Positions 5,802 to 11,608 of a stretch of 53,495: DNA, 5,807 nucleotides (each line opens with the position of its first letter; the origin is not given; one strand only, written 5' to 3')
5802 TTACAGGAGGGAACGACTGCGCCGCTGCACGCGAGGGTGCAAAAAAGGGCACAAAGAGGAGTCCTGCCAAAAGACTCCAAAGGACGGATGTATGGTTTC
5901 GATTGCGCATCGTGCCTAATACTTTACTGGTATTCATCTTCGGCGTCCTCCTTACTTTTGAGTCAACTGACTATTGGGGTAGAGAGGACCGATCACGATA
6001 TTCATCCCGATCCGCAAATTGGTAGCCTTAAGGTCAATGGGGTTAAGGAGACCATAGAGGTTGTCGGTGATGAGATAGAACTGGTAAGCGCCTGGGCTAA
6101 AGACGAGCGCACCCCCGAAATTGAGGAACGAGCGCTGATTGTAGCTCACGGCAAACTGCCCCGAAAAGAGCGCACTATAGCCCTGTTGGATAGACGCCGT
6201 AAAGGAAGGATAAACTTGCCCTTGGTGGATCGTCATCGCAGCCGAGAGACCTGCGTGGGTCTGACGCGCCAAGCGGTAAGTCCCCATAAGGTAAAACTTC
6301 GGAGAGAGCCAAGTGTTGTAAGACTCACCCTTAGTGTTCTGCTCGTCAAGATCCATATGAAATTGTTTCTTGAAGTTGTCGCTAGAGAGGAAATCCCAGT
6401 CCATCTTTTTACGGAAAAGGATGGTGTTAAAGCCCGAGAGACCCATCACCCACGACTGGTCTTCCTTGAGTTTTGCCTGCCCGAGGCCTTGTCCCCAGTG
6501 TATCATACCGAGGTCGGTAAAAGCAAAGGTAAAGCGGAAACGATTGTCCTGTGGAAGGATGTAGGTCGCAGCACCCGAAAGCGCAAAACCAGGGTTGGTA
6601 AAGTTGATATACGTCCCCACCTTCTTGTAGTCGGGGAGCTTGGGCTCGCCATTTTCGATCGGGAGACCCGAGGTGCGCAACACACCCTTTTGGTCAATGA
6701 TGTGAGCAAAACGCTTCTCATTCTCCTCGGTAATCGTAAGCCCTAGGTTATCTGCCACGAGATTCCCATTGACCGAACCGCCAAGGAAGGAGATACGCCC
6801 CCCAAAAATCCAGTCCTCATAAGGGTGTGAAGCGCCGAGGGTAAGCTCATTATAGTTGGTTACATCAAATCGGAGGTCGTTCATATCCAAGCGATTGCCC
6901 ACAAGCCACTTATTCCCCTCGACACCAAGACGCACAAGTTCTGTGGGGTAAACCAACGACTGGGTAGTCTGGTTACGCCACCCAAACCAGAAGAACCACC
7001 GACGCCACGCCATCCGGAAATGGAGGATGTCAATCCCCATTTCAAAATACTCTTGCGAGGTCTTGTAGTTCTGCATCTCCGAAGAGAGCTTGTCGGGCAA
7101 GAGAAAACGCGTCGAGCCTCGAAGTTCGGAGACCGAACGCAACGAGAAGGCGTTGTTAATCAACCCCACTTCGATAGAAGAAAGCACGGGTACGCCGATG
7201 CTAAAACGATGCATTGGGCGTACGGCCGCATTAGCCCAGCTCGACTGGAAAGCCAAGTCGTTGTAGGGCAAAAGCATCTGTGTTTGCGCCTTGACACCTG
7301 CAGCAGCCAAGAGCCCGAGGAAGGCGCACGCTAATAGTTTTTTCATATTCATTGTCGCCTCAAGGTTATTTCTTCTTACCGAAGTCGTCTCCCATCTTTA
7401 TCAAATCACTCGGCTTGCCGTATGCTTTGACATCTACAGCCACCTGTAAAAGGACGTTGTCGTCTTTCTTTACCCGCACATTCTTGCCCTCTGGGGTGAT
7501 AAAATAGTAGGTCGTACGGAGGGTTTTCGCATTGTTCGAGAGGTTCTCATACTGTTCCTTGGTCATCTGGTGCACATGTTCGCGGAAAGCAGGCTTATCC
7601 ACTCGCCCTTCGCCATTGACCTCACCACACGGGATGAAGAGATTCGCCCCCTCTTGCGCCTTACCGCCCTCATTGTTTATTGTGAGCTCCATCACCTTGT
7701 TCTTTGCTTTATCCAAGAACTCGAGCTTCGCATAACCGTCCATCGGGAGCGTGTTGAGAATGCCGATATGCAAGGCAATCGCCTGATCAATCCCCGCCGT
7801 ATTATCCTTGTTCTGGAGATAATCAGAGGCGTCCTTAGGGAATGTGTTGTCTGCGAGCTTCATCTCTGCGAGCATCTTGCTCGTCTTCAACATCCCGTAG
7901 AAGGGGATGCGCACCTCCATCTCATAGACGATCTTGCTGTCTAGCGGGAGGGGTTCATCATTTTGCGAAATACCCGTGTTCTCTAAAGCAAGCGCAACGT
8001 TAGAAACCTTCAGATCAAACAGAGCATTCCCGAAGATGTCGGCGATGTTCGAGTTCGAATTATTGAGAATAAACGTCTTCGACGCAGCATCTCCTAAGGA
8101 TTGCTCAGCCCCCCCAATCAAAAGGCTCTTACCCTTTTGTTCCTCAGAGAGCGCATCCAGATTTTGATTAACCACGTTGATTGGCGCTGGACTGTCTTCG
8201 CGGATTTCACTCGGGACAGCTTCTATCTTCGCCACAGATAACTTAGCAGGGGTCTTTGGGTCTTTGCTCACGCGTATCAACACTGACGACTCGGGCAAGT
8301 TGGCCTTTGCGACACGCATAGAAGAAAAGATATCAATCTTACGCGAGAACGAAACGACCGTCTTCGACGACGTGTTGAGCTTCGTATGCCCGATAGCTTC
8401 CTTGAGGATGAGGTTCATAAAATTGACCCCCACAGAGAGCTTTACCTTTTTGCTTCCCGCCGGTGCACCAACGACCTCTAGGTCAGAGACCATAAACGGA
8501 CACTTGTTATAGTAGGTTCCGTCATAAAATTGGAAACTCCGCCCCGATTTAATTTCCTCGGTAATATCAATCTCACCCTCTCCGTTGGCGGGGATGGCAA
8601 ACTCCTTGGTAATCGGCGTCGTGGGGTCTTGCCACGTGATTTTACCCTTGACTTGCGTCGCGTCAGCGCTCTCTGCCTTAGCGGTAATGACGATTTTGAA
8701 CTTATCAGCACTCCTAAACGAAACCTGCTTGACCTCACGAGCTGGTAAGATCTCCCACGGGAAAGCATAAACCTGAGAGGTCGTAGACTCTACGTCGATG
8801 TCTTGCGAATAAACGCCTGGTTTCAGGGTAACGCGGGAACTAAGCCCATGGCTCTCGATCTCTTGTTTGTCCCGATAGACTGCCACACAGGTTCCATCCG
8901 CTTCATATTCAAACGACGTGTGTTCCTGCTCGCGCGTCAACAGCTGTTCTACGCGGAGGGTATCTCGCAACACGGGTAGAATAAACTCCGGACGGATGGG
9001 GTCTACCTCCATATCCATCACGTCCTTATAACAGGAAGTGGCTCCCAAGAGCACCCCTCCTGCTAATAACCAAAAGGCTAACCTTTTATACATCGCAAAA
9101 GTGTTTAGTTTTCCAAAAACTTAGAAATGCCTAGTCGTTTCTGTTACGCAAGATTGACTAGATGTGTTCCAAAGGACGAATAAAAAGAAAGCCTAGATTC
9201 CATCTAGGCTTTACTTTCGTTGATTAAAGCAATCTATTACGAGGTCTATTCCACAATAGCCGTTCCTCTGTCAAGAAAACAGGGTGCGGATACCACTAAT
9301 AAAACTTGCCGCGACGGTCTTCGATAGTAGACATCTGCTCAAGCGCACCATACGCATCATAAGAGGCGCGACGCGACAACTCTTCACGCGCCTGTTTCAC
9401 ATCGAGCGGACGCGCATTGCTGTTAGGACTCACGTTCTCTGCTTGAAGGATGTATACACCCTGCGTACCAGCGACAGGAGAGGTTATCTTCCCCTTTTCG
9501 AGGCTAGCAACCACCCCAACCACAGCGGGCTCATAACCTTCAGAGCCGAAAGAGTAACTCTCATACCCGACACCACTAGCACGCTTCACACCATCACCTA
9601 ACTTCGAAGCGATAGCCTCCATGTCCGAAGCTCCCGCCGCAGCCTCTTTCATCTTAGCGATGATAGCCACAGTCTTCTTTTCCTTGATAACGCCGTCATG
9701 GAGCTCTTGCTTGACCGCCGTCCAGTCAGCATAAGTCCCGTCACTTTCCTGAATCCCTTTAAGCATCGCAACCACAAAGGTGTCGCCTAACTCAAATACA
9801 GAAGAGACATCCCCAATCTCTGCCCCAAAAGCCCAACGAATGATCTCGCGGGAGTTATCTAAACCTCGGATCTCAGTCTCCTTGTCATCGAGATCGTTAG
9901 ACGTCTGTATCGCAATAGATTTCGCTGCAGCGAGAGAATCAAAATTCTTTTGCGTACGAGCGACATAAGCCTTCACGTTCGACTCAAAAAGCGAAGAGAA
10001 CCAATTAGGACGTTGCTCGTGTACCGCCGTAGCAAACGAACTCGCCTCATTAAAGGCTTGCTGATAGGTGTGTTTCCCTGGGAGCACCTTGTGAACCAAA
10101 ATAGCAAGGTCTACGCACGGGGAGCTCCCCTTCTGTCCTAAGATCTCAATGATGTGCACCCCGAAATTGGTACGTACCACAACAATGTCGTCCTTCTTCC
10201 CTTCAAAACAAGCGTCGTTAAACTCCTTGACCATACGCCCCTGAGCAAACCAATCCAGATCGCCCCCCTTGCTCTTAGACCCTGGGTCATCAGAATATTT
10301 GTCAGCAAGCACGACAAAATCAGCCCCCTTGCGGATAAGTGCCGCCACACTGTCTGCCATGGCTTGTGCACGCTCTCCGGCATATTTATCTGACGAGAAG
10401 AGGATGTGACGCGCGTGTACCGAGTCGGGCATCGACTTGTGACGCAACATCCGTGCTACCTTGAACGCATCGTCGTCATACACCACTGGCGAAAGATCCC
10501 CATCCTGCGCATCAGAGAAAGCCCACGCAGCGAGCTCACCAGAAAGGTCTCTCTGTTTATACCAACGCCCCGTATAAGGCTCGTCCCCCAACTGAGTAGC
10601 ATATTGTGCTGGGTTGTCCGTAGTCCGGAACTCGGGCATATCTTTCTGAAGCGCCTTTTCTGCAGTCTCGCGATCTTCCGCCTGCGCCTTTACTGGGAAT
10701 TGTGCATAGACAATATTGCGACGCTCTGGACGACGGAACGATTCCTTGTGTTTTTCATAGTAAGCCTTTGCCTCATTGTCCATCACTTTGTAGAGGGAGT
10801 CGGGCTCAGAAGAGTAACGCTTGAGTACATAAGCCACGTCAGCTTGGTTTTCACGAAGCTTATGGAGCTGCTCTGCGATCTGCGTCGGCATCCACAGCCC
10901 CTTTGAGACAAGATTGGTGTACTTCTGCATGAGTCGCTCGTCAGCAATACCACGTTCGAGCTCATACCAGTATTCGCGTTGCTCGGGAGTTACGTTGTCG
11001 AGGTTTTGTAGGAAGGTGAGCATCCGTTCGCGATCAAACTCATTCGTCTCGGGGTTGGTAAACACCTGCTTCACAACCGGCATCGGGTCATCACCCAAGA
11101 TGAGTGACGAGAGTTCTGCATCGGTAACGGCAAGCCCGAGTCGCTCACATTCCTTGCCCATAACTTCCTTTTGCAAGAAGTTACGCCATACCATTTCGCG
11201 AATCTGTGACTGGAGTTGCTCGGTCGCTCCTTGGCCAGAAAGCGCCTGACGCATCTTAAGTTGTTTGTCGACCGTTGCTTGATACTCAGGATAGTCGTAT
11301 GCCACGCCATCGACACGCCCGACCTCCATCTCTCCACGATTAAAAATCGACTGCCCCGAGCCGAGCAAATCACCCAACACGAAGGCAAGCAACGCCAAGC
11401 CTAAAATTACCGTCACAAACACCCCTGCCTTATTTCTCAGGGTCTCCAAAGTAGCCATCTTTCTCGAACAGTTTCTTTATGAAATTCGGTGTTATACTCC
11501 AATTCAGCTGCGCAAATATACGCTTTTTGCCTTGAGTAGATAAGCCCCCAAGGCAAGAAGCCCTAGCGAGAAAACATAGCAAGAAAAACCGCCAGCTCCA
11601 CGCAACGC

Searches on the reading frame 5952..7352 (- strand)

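Call 25: search_protein_families(library=pfam, proteins=[window:5952-7352:-], max_evalue=0.00001)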
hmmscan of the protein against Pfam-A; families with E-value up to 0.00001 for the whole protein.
window:5952-7352:- (466 aa): 1 family
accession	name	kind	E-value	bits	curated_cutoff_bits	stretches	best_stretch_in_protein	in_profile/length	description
PF18990.6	DUF5723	-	3.6e-50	172.2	26.8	1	43-430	2-376/376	Family of unknown function (DUF5723)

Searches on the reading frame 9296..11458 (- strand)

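Call 25: search_protein_families(library=pfam, proteins=[window:9296-11458:-], max_evalue=0.00001)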
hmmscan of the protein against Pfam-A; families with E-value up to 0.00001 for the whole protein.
window:9296-11458:- (720 aa): 5 families
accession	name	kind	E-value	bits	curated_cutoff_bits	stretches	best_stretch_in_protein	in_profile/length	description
PF13616.12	Rotamase_3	-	1.6e-34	119.3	22.5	1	333-442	2-115/116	PPIC-type PPIASE domain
PF13623.11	SurA_N_2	-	1.2e-33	116.5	28.5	1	4-150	1-145/145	SurA-like N-terminal domain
PF00639.27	Rotamase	-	1.3e-28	100.3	21.7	1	351-439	1-95/97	PPIC-type PPIASE domain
PF13145.12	Rotamase_2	-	7.2e-25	88.6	27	1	227-336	3-104/121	PPIC-type PPIASE domain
PF13624.11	SurA_N_3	-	5.1e-15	56.1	27.2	1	4-160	2-147/162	SurA-like N-terminal domain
